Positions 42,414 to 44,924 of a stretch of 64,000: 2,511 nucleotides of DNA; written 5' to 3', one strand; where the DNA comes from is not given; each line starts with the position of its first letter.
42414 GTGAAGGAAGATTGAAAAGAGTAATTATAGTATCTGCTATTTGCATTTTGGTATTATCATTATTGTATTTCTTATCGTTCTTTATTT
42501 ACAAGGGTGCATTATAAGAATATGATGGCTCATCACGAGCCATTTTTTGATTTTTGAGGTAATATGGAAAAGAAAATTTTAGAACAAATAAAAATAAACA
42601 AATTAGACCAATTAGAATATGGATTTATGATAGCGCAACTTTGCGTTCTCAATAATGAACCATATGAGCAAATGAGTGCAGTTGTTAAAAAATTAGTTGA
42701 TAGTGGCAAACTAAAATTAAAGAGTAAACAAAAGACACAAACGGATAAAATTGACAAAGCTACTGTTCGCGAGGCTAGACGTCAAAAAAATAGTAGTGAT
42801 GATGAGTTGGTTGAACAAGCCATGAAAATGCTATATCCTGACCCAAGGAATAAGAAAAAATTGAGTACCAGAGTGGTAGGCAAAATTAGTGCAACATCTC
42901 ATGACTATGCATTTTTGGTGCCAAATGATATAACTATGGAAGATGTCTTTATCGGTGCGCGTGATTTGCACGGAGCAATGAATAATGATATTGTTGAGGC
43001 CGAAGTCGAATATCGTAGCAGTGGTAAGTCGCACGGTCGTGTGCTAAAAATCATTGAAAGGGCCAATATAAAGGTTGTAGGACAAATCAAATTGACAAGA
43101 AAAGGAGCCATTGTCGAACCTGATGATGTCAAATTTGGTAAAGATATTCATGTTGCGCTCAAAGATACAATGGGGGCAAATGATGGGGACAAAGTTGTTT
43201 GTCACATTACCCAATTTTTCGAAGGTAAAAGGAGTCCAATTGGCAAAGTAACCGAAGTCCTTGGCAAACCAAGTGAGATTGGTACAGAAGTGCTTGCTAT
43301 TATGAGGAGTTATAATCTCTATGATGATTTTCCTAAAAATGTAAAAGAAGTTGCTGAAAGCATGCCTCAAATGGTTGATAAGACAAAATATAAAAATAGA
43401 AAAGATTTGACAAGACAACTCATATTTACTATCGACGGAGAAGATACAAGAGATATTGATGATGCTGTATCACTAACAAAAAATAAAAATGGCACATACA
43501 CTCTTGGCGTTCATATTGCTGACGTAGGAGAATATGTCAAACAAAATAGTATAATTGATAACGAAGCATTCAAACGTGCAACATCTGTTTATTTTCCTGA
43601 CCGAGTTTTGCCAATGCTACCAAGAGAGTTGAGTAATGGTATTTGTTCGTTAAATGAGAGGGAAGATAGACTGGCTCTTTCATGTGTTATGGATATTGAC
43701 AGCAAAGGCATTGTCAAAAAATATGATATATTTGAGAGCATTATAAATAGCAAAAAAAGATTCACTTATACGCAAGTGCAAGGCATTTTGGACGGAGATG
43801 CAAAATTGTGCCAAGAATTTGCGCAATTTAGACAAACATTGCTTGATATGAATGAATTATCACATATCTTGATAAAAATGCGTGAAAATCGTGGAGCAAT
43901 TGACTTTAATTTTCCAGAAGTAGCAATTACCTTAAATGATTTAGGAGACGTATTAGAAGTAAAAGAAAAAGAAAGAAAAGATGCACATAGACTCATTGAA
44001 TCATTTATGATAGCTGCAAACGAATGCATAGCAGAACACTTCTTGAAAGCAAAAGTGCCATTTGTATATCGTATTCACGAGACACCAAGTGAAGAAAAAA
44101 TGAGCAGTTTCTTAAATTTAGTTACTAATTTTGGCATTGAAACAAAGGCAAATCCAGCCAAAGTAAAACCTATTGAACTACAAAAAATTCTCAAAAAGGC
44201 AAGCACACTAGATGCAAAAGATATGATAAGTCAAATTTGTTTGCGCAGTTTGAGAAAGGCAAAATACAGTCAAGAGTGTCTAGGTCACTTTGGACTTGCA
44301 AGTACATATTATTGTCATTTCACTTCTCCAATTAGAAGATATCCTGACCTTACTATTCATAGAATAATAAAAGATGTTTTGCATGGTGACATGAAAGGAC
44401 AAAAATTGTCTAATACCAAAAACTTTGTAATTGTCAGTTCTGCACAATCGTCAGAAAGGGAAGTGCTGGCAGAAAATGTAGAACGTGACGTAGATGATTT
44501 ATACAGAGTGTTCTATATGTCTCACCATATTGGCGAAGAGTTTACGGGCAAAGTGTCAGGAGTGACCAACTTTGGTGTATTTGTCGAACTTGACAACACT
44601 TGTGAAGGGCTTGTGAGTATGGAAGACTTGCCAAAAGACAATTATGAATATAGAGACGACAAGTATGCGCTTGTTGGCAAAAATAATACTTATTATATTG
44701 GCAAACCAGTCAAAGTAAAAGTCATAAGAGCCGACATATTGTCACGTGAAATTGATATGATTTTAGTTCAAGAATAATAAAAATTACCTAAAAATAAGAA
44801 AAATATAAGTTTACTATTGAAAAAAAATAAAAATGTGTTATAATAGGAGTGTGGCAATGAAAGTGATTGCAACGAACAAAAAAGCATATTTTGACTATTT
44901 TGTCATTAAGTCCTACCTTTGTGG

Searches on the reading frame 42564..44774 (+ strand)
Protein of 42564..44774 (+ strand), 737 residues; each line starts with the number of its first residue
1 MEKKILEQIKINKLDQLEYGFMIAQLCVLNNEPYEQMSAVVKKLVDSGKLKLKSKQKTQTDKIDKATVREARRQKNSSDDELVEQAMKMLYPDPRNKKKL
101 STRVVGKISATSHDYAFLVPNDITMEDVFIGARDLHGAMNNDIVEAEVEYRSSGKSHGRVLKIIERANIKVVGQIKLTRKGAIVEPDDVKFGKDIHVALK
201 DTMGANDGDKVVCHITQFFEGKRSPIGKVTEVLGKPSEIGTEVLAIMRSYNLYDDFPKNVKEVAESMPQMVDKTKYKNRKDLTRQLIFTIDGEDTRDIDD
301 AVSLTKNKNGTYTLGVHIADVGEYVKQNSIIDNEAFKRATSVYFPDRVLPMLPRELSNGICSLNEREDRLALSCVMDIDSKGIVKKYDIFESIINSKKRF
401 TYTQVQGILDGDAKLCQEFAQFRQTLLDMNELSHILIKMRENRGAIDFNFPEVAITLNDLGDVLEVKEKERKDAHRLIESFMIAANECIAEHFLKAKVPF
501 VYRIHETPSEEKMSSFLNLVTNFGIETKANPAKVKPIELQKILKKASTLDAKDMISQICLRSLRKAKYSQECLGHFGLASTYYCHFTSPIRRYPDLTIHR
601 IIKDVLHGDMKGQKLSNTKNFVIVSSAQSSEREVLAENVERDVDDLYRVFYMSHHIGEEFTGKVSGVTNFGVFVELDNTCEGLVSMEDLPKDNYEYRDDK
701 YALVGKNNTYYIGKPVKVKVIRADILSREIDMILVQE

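Call 26: search_protein_families(library=pfam, proteins=[window:42564-44774:+], max_evalue=0.001)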
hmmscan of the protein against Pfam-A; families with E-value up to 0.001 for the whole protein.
window:42564-44774:+ (737 aa): 5 families
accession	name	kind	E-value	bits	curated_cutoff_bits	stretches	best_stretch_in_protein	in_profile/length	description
PF00773.25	RNB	-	3.3e-115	385.3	29.3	1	279-607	1-325/326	RNB domain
PF17876.7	CSD2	-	1.1e-28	99.5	26.2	2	184-257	2-74/74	Cold shock domain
PF08206.17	OB_RNB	-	3.6e-15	55.8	24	1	106-163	1-58/58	Ribonuclease B OB domain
PF00575.29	S1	-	1.8e-12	47.9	22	1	654-724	2-63/74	S1 RNA binding domain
PF17849.7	OB_Dis3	-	0.00014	22.3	22.8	1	206-250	32-76/77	Dis3-like cold-shock domain 2 (CSD2)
